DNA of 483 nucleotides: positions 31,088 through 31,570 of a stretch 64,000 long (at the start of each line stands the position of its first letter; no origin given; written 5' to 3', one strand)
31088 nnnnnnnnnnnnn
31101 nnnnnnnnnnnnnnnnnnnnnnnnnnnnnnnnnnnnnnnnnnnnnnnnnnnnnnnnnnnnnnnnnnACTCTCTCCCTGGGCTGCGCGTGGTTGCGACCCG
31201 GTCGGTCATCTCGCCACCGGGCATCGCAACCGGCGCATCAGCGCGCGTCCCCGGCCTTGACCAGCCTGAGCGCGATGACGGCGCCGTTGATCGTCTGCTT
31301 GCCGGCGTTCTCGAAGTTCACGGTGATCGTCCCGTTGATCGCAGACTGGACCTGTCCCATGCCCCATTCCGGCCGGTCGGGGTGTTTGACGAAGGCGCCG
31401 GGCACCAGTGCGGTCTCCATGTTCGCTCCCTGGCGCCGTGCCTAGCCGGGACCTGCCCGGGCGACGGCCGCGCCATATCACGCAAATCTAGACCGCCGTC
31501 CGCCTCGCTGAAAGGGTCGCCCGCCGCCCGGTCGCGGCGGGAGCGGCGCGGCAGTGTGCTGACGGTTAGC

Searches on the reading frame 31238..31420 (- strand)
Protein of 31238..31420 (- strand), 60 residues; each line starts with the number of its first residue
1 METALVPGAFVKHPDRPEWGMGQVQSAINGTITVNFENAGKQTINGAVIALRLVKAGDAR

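Call 44: search_protein_families(library=pfam, proteins=[window:31238-31420:-])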
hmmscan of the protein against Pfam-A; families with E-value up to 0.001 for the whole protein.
window:31238-31420:- (60 aa): 1 family
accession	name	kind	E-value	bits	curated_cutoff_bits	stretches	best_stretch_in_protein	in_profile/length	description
PF12073.14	DUF3553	-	1.5e-26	92.2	20.3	1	5-54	1-50/50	Protein of unknown function (DUF3553)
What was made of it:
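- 31238..31420 (-): DUF3553 small gene (60 aa), divergent from chpT. This is a conserved neighbour of chpT in many relatives. Pfam PF12073, 92 bits (call 44).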

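Call 61: search_protein_families(library=ncbifam, proteins=[window:31238-31420:-])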
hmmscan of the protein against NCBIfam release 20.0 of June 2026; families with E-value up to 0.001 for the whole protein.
window:31238-31420:- (60 aa): 0 families
